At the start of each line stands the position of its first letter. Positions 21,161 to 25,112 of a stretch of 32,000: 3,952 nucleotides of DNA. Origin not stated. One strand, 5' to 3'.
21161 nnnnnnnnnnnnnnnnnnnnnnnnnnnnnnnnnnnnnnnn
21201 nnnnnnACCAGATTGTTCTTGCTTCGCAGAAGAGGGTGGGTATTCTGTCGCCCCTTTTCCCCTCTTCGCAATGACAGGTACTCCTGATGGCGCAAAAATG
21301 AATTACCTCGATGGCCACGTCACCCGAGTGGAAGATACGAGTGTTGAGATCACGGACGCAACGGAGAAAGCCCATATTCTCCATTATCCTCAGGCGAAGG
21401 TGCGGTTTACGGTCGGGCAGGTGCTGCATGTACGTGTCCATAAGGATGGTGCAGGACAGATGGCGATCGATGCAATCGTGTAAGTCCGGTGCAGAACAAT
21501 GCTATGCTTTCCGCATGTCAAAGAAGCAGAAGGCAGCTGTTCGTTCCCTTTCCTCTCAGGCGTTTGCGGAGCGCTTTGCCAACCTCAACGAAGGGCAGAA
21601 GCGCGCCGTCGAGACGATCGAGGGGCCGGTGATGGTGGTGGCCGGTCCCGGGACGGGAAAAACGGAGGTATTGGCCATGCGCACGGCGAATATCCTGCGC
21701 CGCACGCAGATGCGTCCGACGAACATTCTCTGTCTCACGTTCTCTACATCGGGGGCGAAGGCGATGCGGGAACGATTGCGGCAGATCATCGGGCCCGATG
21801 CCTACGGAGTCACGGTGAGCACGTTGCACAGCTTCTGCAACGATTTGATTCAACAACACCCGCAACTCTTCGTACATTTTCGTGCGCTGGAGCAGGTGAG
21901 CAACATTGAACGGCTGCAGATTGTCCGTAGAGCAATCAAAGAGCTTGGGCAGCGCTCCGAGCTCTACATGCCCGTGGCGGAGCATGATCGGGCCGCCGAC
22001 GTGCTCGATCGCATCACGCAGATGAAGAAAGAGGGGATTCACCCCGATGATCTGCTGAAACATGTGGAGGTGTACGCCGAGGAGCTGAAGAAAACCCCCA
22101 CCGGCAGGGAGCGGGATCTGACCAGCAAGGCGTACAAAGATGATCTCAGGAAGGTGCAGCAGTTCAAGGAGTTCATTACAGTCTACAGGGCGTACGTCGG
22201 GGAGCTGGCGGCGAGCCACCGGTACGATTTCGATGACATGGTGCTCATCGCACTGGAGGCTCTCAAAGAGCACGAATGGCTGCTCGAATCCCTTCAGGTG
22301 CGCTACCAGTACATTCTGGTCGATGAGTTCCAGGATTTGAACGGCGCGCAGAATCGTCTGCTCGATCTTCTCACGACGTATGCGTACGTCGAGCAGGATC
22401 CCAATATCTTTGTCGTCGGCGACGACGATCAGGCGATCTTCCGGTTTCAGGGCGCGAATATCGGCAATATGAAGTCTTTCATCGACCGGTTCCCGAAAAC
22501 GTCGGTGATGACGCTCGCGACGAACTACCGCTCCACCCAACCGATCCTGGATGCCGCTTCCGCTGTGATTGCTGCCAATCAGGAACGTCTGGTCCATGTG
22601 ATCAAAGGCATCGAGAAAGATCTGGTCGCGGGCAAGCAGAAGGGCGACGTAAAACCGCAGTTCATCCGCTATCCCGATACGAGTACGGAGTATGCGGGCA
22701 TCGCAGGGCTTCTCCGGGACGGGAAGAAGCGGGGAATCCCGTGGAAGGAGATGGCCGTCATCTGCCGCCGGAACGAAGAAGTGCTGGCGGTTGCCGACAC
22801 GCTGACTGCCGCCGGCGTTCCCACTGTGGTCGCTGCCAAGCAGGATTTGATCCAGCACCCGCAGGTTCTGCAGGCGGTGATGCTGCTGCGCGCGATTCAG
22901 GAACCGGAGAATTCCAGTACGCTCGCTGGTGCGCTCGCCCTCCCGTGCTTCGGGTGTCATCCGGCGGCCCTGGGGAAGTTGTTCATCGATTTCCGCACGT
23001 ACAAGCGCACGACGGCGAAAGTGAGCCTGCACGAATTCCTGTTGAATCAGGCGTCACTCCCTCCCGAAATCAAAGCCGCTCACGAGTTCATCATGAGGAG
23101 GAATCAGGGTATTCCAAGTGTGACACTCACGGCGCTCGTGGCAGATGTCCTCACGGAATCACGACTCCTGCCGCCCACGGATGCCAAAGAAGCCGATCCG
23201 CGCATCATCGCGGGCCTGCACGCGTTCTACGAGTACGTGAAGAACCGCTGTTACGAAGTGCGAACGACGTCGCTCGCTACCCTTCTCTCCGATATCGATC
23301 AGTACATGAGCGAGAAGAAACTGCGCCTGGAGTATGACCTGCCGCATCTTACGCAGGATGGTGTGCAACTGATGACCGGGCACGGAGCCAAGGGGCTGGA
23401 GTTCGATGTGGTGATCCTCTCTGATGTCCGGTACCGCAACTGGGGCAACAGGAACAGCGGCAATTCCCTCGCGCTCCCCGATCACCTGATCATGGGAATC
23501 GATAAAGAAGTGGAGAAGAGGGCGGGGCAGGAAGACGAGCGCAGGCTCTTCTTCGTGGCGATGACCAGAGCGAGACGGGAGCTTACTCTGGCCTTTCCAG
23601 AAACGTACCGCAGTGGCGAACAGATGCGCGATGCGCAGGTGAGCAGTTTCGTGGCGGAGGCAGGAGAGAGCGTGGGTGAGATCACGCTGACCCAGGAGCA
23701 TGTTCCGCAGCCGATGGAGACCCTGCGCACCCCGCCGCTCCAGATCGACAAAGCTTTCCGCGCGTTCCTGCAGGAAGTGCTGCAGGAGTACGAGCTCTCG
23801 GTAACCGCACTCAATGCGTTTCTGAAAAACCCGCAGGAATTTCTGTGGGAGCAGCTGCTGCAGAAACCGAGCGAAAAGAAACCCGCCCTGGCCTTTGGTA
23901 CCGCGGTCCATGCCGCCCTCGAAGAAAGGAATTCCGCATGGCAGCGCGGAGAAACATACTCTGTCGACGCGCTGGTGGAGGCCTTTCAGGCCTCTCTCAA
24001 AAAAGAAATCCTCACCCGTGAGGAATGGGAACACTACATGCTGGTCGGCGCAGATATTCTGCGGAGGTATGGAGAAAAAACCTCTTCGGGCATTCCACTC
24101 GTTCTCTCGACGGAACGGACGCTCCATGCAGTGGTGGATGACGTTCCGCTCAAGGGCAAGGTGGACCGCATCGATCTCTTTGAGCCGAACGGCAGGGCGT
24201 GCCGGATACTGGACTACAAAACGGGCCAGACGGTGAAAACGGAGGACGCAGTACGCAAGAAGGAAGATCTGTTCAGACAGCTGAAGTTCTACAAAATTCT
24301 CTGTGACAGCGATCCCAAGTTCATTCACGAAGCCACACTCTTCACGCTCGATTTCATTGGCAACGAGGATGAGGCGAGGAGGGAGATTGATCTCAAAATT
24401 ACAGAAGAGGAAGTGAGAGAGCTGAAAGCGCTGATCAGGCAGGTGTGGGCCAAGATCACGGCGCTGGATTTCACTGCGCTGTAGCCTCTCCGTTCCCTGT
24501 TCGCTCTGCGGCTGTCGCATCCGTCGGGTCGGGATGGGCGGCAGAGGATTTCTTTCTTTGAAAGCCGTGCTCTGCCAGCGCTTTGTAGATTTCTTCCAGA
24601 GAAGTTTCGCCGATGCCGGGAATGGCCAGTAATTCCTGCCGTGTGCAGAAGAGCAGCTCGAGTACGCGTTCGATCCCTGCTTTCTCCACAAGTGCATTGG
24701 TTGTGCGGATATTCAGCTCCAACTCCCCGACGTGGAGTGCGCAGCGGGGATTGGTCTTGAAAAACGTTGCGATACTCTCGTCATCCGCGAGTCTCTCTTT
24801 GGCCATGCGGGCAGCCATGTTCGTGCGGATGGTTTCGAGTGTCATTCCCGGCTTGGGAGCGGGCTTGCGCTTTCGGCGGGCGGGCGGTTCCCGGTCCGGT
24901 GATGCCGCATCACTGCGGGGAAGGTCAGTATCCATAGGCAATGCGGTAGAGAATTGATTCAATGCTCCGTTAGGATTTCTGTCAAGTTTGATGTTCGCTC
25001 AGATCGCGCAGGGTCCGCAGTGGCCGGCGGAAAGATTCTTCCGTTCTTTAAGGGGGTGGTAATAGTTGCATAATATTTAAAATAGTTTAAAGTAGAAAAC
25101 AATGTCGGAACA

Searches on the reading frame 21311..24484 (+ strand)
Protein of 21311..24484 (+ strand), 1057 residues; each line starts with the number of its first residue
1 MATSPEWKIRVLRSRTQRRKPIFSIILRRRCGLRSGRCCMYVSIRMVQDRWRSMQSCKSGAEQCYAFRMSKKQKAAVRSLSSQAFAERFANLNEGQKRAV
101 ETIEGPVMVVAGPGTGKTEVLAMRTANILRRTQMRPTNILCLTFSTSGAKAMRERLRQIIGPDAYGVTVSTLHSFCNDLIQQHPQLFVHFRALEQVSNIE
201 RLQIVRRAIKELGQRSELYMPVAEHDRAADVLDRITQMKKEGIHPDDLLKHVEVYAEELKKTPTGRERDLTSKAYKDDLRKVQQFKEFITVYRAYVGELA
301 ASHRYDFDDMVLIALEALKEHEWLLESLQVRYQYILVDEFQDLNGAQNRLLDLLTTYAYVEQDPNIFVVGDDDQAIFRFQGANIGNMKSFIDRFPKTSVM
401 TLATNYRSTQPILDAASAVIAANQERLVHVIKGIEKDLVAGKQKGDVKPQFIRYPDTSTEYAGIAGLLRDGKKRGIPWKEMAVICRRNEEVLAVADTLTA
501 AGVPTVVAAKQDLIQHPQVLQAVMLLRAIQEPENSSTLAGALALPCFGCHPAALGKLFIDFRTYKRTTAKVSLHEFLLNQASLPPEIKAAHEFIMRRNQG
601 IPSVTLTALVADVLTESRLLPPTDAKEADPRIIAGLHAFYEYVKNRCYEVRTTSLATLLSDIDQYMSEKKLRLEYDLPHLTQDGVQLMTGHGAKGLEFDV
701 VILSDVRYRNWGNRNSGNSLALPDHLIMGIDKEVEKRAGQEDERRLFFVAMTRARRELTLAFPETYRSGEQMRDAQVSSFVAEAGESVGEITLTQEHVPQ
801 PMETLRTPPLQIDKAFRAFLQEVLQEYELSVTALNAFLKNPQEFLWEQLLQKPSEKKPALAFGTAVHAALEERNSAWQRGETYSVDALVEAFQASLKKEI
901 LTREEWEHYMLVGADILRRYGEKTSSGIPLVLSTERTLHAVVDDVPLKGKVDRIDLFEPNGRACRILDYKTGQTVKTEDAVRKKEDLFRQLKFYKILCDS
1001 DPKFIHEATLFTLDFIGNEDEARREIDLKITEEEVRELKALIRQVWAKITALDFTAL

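Call 6: search_protein_families(library=pfam, proteins=[window:21311-24484:+], max_evalue=0.001)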
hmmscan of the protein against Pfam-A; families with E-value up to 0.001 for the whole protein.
window:21311-24484:+ (1057 aa): 9 families
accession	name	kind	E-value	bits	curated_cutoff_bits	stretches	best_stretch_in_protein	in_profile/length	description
PF00580.27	UvrD-helicase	-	6.5e-62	210.1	23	1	92-395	1-271/271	UvrD/REP helicase N-terminal domain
PF13361.12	UvrD_C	-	1.1e-34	120.9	25.6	1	401-762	2-347/350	UvrD-like helicase C-terminal domain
PF12705.13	PDDEXK_1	-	1.3e-21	78.1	22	1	828-1054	1-229/247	PD-(D/E)XK nuclease superfamily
PF13245.12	AAA_19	-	6.3e-19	68.9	25.1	1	96-379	1-133/134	AAA domain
PF13538.12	UvrD_C_2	-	2e-08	34.4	27.4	0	739-760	28-51/52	UvrD-like helicase C-terminal domain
PF13604.12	AAA_30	-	2.2e-06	28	27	1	92-177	2-78/191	AAA domain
PF13087.12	AAA_12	-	2.5e-05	24.3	27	0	675-759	138-189/195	AAA domain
PF13401.12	AAA_22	-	0.0006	20.6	27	0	105-185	6-84/130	AAA domain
PF09848.15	SLFN-g3_helicase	-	0.00083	19.2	24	0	109-186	5-80/354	Schlafen group 3, DNA/RNA helicase domain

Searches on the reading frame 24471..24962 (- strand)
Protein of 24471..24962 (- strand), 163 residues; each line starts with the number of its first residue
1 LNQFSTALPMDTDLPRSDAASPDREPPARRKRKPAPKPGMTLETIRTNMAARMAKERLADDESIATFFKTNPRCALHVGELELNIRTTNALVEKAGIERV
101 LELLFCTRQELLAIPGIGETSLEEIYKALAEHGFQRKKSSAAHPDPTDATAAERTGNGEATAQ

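Call 72: search_protein_families(library=pfam, proteins=[window:24471-24962:-], max_evalue=0.001)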
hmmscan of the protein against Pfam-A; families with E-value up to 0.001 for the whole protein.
window:24471-24962:- (163 aa): 3 families
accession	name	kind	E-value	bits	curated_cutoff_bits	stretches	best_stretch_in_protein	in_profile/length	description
PF03118.21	RNA_pol_A_CTD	-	1.4e-11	44.4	23.8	1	72-131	9-67/67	Bacterial RNA polymerase, alpha chain C terminal domain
PF14520.12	HHH_5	-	5.3e-05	24.1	27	1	86-130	13-56/57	Helix-hairpin-helix domain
PF00633.29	HHH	-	0.00088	19.5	24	0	103-126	5-28/30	Helix-hairpin-helix motif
